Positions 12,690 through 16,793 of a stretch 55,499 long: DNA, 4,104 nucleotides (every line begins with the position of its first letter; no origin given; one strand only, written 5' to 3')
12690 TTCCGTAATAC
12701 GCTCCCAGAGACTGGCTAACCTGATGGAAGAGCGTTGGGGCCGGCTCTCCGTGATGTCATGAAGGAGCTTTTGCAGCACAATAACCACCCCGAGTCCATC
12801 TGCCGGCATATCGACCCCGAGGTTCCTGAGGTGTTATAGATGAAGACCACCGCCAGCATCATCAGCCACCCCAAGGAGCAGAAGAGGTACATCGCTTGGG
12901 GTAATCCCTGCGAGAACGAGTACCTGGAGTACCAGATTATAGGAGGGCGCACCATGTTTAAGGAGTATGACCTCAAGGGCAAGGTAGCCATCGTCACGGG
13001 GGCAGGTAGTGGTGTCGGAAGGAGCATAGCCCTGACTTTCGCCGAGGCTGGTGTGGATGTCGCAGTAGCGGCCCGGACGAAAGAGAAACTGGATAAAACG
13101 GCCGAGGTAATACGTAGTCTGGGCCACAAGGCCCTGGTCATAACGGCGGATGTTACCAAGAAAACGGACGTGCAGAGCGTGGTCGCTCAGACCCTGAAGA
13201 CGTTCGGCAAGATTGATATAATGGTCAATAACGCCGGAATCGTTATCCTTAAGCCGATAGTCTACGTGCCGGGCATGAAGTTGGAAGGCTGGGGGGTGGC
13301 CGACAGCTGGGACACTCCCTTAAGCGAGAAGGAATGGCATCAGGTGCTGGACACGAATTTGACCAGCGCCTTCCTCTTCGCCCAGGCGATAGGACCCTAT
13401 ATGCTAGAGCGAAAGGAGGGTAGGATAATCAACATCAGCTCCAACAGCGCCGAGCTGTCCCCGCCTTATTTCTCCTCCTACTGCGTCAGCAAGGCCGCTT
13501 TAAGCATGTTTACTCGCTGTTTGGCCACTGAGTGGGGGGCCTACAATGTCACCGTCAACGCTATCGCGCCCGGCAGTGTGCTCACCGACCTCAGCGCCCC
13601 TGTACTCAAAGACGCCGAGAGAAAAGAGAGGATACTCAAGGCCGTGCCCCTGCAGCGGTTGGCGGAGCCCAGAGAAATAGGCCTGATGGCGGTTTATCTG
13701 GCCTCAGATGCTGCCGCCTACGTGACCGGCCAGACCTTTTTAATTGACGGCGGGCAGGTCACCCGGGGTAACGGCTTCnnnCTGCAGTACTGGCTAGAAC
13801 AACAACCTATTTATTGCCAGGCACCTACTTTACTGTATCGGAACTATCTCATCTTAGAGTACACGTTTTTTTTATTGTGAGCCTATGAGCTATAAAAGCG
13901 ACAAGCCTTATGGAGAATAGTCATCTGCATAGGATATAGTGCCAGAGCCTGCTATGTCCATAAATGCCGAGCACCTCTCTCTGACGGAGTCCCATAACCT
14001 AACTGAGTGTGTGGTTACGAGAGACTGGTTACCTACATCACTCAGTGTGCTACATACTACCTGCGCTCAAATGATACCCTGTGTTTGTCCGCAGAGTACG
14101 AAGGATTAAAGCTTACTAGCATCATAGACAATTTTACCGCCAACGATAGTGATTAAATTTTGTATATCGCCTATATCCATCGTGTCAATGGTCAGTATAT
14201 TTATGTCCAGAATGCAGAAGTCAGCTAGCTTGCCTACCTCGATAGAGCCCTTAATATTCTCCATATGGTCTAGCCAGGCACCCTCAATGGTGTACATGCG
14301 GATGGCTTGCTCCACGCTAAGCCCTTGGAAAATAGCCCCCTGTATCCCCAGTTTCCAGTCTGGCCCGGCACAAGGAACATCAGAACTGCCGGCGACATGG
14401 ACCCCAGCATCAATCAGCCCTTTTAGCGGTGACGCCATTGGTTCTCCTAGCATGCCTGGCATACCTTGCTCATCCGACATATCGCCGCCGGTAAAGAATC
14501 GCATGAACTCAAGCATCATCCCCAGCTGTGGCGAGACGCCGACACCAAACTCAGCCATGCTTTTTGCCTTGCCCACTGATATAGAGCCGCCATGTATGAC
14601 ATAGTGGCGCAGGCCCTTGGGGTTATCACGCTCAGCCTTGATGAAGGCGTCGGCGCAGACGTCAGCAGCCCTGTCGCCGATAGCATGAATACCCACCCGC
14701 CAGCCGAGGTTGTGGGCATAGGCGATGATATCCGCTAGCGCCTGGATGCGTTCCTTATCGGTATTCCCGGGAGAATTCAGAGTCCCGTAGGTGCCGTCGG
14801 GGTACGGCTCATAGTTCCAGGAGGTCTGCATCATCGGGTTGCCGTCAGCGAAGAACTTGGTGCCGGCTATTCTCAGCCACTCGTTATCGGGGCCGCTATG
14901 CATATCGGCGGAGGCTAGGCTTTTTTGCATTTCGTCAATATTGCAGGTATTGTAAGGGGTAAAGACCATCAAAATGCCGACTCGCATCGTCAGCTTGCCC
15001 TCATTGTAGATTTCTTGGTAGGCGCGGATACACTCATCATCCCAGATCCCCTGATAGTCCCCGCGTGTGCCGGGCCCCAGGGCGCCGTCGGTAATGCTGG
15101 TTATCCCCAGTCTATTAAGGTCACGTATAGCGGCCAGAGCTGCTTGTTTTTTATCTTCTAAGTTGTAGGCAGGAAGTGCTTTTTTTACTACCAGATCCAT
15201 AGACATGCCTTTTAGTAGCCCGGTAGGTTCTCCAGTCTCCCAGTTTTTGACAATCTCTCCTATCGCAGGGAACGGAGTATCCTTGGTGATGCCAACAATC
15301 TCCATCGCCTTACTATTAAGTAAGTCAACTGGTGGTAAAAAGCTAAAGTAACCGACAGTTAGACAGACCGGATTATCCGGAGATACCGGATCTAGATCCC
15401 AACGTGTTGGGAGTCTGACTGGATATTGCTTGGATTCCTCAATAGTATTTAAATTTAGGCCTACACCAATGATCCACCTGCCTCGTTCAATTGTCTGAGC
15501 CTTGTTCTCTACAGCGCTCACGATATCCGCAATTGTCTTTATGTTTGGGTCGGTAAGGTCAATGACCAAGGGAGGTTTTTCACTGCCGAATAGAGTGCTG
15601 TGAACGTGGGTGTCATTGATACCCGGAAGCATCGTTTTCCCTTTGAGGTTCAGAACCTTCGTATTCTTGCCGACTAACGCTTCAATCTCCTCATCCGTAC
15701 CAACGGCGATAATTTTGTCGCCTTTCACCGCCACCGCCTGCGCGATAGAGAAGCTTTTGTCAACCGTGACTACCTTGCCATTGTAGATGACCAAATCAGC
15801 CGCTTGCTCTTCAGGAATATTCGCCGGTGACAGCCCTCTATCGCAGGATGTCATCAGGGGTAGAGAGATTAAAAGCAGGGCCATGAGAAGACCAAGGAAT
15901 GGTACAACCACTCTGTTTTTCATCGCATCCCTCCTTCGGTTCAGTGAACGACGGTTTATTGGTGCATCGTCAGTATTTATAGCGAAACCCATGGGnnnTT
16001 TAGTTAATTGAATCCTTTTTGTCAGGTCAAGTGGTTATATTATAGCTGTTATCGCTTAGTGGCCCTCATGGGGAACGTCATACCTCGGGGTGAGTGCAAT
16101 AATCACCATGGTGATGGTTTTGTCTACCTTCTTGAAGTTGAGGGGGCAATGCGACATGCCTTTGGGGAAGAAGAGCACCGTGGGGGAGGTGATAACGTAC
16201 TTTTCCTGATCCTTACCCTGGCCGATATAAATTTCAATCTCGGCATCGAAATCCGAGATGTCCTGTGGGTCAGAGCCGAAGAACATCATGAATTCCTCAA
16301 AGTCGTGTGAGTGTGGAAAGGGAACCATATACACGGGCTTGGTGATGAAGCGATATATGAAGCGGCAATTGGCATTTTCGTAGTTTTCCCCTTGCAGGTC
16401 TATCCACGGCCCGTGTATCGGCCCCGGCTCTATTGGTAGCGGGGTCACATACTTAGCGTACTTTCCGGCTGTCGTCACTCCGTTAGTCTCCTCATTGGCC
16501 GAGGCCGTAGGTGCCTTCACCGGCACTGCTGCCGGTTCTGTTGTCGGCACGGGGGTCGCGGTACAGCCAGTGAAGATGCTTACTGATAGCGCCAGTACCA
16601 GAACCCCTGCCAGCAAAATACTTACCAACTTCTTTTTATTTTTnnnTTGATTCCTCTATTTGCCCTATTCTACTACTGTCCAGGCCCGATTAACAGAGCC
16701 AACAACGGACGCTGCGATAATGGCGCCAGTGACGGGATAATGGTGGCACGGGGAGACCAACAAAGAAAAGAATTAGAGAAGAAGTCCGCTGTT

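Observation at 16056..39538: Four paralogs of an uncharacterised small cupin, each wired to a hydrolase-type neighbour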

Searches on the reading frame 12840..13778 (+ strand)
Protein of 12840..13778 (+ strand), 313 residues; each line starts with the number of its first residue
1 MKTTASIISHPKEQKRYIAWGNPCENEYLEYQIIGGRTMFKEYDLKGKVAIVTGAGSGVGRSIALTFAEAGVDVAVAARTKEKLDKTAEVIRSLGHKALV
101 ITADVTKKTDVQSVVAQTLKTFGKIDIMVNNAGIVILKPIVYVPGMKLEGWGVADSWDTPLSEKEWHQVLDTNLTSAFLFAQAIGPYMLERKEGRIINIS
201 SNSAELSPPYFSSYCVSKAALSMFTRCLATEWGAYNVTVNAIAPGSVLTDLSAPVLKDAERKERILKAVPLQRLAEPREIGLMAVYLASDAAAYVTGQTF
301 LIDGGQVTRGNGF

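Call 62: search_protein_families(library=pfam, proteins=[window:12840-13778:+], max_evalue=0.0001)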
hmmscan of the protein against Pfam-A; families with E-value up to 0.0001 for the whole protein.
window:12840-13778:+ (313 aa): 4 families
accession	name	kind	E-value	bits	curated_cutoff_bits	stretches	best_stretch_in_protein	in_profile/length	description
PF13561.12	adh_short_C2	-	1.3e-61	208.6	27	1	54-305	1-234/236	Enoyl-(Acyl carrier protein) reductase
PF00106.31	adh_short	-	2.2e-56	190.9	26.6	1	48-257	1-192/195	short chain dehydrogenase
PF08659.16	KR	-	1.2e-06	29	22.6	1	50-139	3-96/180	KR domain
PF08643.16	DUF1776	-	1.2e-05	25.4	25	1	161-245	111-197/294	Fungal family of unknown function (DUF1776)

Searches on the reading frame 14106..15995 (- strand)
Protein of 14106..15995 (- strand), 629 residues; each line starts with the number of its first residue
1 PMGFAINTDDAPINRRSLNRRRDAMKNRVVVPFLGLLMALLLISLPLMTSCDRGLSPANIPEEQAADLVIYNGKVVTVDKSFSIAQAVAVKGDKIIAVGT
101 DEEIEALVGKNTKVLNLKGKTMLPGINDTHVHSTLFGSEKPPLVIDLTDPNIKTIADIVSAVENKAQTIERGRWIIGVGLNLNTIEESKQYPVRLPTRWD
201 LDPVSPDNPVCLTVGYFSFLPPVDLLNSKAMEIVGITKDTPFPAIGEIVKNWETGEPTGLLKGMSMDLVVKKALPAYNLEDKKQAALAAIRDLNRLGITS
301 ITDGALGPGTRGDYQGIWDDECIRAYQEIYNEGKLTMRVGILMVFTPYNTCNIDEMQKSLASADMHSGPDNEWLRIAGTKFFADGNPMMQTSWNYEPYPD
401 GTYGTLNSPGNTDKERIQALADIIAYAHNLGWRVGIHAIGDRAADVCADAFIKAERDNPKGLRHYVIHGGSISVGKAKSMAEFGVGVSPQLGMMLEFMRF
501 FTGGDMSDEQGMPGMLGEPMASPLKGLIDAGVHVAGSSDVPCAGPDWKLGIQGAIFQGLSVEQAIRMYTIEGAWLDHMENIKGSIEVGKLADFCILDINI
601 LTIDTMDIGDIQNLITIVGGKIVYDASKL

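Call 11: search_protein_families(library=pfam, proteins=[window:14106-15995:-], max_evalue=0.001)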
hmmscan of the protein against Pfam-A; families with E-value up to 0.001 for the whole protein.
window:14106-15995:- (629 aa): 2 families
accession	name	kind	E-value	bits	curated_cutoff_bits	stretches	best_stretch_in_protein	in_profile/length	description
PF07969.17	Amidohydro_3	-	2e-79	268.7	29.7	1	113-624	1-472/472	Amidohydrolase family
PF01979.26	Amidohydro_1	-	5.5e-09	36.2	25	1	420-623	137-345/345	Amidohydrolase family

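Call 46: search_protein_families(library=ncbifam, proteins=[window:14106-15920:-], max_evalue=0.001)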
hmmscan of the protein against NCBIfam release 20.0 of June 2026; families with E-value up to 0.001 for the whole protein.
window:14106-15920:- (604 aa): 34 families (the best 25 are shown)
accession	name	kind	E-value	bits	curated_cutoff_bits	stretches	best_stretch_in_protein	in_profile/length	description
NF006056.0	PRK08204.1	subfamily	1.1e-12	47.5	391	2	399-574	208-382/449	hypothetical protein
NF005211.0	PRK06687.1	equivalog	5.7e-11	41.8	703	2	534-571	334-371/419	TRZ/ATZ family protein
NF005557.0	PRK07228.1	equivalog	6.8e-11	41.5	522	1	43-109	3-66/445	5'-deoxyadenosine deaminase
NF006689.0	PRK09237.1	equivalog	4.8e-10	38.5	371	1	40-107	2-65/383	amidohydrolase/deacetylase family metallohydrolase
NF006549.0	PRK09045.1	equivalog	2e-09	36.6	540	1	534-578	341-385/444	TRZ/ATZ family hydrolase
NF051886.1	XaaProDiPepCaul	equivalog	1.4e-08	34.2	500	1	60-111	18-67/398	Xaa-Pro dipeptidase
TIGR03178.1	allantoinase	equivalog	1.5e-08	33.9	357.85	1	42-109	1-61/441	allantoinase AllB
NF011990.0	PRK15446.2-6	subfamily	1.6e-08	33.7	233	1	43-106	3-64/390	alpha-D-ribose 1-methylphosphonate 5-triphosphate diphosphatase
TIGR01224.1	hutI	equivalog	2.9e-08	32.9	298.15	1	61-110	4-51/377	imidazolonepropionase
NF009686.0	PRK13207.1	subfamily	4.8e-07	28.9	354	0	36-108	63-139/569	urease subunit alpha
TIGR02967.1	guan_deamin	equivalog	7.5e-07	28.5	375.4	0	62-108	8-54/401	guanine deaminase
TIGR01178.1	ade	equivalog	1e-06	27.5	472.5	1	42-107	1-58/552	adenine deaminase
TIGR03314.1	Se_ssnA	subfamily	1.1e-06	27.8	455.5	1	43-107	1-66/441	putative selenium metabolism protein SsnA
NF006560.0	PRK09061.1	subfamily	1.5e-06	26.8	340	1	37-109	22-88/517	amidohydrolase family protein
NF009060.0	PRK12394.1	equivalog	1.9e-06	26.9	442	1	41-114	3-71/381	metallo-dependent hydrolase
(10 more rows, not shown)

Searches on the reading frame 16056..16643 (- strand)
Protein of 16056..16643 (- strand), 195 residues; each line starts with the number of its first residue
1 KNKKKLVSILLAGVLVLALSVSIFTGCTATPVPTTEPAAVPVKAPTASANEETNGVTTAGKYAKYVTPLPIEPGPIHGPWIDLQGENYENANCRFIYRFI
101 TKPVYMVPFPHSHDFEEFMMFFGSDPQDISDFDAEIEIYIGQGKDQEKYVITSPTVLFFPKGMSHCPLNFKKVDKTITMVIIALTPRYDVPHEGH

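Call 8: search_protein_families(library=pfam, proteins=[window:16056-16643:-], max_evalue=10)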
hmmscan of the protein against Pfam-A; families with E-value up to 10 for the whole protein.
window:16056-16643:- (195 aa): 0 families

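Call 9: search_protein_families(library=ncbifam, proteins=[window:16056-16643:-], max_evalue=10)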
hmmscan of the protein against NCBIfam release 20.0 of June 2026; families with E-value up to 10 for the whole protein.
window:16056-16643:- (195 aa): 0 families

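Call 13: search_solved_structures(query=A1, max_evalue=10, show_alignments=2)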
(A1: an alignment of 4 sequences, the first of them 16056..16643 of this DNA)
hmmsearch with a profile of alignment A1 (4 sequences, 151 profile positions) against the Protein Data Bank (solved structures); distinct sequences matched with E-value up to 10: 5.
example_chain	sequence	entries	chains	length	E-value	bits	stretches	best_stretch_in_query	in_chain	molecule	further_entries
6j4b_A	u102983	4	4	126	0.0014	21.8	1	31-125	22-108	Cupin superfamily protein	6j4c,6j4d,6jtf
7eqk_A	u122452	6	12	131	0.0052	20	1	29-125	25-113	Cupin domain-containing protein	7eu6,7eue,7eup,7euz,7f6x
1x4r_A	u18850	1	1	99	0.077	16.2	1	20-72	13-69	Parp14 protein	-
6qbe_A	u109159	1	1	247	0.64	13.2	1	32-83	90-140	Nep1-like protein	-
3st1_A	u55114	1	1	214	1.1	12.4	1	49-87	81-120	Necrosis-and ethylene-inducing protein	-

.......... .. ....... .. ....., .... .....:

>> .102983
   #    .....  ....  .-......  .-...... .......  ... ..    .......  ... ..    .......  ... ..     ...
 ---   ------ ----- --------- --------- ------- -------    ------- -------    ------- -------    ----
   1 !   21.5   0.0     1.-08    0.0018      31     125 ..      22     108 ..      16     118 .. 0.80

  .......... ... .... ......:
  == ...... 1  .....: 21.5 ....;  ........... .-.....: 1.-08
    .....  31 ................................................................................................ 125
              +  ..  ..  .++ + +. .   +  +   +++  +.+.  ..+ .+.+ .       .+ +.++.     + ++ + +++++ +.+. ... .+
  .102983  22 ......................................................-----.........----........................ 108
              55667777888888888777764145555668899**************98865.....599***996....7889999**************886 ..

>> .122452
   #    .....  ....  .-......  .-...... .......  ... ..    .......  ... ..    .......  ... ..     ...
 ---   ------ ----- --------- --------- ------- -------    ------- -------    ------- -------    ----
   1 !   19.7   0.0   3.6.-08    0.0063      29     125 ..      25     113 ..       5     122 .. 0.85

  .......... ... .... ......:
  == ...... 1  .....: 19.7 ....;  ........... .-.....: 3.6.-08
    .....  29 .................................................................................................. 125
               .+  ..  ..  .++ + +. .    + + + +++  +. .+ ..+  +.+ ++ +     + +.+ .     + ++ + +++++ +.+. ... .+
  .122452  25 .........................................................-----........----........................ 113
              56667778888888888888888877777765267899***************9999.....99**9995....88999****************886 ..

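Call 21: find_homologous_proteins(query=A1, max_evalue=0.001)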
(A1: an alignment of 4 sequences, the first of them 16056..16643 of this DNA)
Query A1 (4 sequences) (195 aa, profile of the alignment): 1361 proteins with E <= 0.001 among 3374 candidates; the best 120 are listed.
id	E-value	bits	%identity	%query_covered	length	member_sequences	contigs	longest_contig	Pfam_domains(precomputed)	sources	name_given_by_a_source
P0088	2.8e-71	256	45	44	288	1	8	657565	PF07883.18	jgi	jgi:quercetin dioxygenase-like cupin family protein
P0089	5.4e-70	252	32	65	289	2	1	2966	PF07883.18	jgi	jgi:quercetin dioxygenase-like cupin family protein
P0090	5.9e-69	249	40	36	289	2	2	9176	PF07883.18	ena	-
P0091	6.7e-69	249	40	42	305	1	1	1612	PF07883.18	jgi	jgi:hypothetical protein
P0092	1.5e-68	247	38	41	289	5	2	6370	PF07883.18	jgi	jgi:hypothetical protein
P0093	2.4e-68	247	32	61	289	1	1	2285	PF07883.18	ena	-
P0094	2.1e-67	244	38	44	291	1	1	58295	PF07883.18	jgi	jgi:mannose-6-phosphate isomerase-like protein (cupin superfamily)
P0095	3.2e-67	243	33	50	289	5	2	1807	PF07883.18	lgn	-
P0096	5.3e-67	242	38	44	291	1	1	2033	PF07883.18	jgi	-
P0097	5.8e-67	242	43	34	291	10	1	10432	PF07883.18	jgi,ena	-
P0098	2.6e-66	240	41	41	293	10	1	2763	PF07883.18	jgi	jgi:hypothetical protein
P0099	3.0e-66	240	41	44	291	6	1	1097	PF07883.18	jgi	jgi:mannose-6-phosphate isomerase-like protein (cupin superfamily)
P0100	5.5e-66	239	37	41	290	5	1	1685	PF07883.18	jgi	jgi:quercetin dioxygenase-like cupin family protein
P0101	1.0e-65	238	34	50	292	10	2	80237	PF07883.18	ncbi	-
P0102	1.3e-65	238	39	41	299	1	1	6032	PF07883.18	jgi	jgi:mannose-6-phosphate isomerase-like protein (cupin superfamily)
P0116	1.5e-63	231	40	38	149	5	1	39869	-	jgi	-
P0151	1.5e-55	205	94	100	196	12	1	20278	-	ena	-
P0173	2.1e-52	195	35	41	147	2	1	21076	-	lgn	-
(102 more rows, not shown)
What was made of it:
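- JGI labels some members 'quercetin dioxygenase-like cupin' (call 21).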

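Call 39: find_encoding_contigs(protein=P0151, flank=8000, max_places=3)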
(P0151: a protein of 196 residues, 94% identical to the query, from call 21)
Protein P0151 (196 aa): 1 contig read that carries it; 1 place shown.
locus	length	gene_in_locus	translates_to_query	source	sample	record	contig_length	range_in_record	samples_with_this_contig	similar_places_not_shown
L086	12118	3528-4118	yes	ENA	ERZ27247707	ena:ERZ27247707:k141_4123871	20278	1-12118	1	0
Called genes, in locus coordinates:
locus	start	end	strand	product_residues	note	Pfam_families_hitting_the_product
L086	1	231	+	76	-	?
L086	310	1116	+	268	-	PF00215:OMPdecase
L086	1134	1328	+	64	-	PF06107:DUF951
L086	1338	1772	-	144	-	PF00072:Response_reg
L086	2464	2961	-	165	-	PF03551:PadR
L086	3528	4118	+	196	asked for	-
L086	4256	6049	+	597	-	PF07969:Amidohydro_3, PF01979:Amidohydro_1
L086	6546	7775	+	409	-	PF01979:Amidohydro_1, PF07969:Amidohydro_3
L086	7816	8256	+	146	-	-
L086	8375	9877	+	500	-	PF00370:FGGY_N, PF02782:FGGY_C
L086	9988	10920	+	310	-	PF00037:Fer4 (faint), PF13183:Fer4_8 (faint), PF13237:Fer4_10 (faint), PF13484:Fer4_16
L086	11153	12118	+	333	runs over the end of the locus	PF01073:3Beta_HSD, PF01370:Epimerase, PF02719:Polysacc_synt_2 (weak), PF04321:RmlD_sub_bind (weak), PF05368:NmrA, PF13460:NAD_binding_10, PF16363:GDP_Man_Dehyd, PF07993:NAD_binding_4 (weak)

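Call 41: find_encoding_contigs(protein=P0116, flank=8000, max_places=3)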
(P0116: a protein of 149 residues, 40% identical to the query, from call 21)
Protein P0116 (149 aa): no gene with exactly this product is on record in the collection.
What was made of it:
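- Tried and rejected: Not on record (call 41).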

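Call 54: find_related_loci(query=A4, collection=metagenome_contigs, flank=5000)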
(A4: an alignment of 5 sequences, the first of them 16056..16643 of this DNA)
Query A4 (195 aa) in metagenome_contigs; peptide patterns used: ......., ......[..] (x = any residue, [..] = any of these).
597 stretches matched a pattern (row limit reached: there are more); 3 encode a relative of the query (tblastn E <= 1e-3); 3 distinct loci.
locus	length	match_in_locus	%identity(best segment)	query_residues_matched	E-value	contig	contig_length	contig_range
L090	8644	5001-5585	96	1-195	1e-127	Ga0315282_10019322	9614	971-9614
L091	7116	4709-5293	93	1-195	1e-115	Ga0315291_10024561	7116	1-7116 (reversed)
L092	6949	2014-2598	93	1-195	4e-109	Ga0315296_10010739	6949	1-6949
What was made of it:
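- Tried and rejected: It gave only three loci, all 93-96% identical (call 54), so there is no deep test of the c1-amidohydrolase pairing.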

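Call 59: find_encoding_contigs(protein=P0173, flank=7000, max_places=2)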
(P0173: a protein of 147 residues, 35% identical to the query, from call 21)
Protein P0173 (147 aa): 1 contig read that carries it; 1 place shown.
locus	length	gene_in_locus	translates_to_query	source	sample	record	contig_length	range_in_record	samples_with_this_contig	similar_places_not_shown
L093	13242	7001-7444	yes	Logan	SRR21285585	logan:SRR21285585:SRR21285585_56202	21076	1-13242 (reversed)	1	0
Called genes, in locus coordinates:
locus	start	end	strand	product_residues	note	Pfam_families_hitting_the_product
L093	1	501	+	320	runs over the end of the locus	PF19300:BPD_transp_1_N, PF00528:BPD_transp_1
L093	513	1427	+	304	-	PF12911:OppC_N, PF00528:BPD_transp_1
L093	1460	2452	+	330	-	PF02463:SMC_N (weak), PF00005:ABC_tran, PF13304:AAA_21 (weak), PF08352:oligo_HPY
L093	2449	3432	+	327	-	PF02463:SMC_N (faint), PF00005:ABC_tran, PF13304:AAA_21 (faint), PF08352:oligo_HPY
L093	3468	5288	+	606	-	PF02730:AFOR_N, PF01314:AFOR_C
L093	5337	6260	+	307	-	PF12641:Flavodoxin_3, PF12724:Flavodoxin_5, PF12838:Fer4_7 (faint), PF14697:Fer4_21 (faint), PF00037:Fer4 (weak), PF12837:Fer4_6 (weak), PF13484:Fer4_16 (faint)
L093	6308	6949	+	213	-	PF13577:SnoaL_4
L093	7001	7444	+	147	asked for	-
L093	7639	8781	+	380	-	PF07690:MFS_1, PF00083:Sugar_tr (weak), PF07690:MFS_1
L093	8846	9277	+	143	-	-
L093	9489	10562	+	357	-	PF05977:MFS_3, PF07690:MFS_1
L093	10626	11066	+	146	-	-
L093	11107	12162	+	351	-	PF03417:AAT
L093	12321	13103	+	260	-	PF02596:DUF169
